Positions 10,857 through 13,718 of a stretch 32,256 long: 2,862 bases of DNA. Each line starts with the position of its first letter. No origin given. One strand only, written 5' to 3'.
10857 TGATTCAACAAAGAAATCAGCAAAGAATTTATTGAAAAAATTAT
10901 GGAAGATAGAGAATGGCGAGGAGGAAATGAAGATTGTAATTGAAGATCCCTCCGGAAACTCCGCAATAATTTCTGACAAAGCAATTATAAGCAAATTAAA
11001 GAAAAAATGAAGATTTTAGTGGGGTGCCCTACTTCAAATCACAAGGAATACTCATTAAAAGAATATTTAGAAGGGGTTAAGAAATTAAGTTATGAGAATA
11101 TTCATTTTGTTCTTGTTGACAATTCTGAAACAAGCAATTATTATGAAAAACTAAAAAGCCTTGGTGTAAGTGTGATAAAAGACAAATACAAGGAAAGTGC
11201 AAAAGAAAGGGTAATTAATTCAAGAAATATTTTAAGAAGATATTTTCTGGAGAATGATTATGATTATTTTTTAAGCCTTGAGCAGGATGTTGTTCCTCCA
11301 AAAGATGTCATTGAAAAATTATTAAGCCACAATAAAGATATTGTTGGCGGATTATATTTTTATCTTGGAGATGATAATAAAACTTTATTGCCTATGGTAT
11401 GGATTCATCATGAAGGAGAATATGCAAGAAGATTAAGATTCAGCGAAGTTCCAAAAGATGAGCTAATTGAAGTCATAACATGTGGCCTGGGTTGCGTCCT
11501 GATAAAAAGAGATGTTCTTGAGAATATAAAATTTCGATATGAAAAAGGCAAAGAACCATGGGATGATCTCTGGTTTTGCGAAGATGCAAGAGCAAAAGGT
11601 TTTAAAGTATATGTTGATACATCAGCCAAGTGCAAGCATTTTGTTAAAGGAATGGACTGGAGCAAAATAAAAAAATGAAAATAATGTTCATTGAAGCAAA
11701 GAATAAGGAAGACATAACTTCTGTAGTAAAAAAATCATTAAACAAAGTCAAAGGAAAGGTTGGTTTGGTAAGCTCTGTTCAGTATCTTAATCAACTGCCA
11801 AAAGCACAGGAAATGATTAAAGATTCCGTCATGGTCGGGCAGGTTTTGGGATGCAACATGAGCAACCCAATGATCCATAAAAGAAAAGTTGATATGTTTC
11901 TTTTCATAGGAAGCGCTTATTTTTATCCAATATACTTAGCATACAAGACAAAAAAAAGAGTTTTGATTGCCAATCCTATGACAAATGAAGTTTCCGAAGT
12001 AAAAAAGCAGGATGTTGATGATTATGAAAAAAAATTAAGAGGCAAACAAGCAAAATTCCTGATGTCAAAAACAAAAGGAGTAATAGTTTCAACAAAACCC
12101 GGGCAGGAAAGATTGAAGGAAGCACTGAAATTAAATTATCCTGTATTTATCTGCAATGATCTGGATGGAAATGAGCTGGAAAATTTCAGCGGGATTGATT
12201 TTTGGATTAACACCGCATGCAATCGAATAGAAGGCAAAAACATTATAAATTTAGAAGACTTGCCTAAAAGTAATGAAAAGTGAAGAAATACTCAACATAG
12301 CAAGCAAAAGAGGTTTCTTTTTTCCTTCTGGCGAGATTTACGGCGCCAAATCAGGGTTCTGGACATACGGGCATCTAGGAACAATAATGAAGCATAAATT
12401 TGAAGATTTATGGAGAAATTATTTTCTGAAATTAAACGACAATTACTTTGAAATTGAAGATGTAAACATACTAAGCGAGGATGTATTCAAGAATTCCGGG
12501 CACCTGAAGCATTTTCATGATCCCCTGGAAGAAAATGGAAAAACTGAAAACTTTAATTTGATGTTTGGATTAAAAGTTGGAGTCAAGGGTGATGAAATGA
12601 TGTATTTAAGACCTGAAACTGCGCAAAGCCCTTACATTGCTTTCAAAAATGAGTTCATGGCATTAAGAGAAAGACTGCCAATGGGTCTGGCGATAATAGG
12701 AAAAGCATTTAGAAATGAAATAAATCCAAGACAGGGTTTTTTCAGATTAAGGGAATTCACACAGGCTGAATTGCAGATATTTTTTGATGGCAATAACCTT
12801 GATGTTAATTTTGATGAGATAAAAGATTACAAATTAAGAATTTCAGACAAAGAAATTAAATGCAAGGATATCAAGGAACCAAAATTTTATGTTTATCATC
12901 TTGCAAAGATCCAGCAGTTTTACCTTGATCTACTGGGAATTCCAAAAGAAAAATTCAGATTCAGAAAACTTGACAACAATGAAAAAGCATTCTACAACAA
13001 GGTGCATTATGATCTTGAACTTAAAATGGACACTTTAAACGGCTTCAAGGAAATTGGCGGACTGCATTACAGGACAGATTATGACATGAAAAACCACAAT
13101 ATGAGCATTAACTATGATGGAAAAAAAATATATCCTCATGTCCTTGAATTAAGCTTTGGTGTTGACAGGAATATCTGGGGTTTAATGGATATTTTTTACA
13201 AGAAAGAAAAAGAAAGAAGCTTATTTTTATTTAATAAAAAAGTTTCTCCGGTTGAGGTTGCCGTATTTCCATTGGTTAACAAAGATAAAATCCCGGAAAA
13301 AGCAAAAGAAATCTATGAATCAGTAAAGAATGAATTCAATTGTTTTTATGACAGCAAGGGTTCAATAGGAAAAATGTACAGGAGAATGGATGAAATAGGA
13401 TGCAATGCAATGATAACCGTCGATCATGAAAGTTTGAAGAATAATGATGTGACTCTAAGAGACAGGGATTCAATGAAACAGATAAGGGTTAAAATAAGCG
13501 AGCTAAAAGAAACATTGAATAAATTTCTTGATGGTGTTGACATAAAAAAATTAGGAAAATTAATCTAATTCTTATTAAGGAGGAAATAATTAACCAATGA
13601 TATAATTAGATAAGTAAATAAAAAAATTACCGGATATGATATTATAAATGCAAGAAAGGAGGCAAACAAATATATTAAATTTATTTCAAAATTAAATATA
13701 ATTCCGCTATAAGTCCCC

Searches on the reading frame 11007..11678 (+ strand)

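Call 69: search_protein_families(library=pfam, proteins=[window:11007-11678:+], max_evalue=0.0001)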
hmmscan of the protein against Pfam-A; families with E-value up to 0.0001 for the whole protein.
window:11007-11678:+ (223 aa): 2 families
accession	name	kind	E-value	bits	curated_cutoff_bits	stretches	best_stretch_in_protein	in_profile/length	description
PF00535.33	Glycos_transf_2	-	4.9e-07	30.3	23.3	1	8-173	5-166/168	Glycosyl transferase family 2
PF03452.20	Anp1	-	1.7e-05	24.9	28.8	0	67-113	119-166/263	Anp1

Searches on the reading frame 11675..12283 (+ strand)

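Call 69: search_protein_families(library=pfam, proteins=[window:11675-12283:+], max_evalue=0.0001)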
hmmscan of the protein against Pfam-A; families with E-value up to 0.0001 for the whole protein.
window:11675-12283:+ (202 aa): 1 family
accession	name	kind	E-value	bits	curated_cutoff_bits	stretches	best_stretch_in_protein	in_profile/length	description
PF01866.22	Diphthamide_syn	-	6.5e-25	88.6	33.2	1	2-186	64-271/302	Putative diphthamide synthesis protein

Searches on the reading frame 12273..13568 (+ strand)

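Call 69: search_protein_families(library=pfam, proteins=[window:12273-13568:+], max_evalue=0.0001)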
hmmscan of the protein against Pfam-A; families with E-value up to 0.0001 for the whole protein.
window:12273-13568:+ (431 aa): 2 families
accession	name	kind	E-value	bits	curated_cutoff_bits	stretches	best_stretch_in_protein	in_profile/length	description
PF03129.25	HGTP_anticodon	-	7.8e-20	71.3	21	1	328-417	1-93/94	Anticodon binding domain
PF00587.30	tRNA-synt_2b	-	1.9e-13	51.3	29.3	1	106-302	7-173/179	tRNA synthetase class II core domain (G, H, P, S and T)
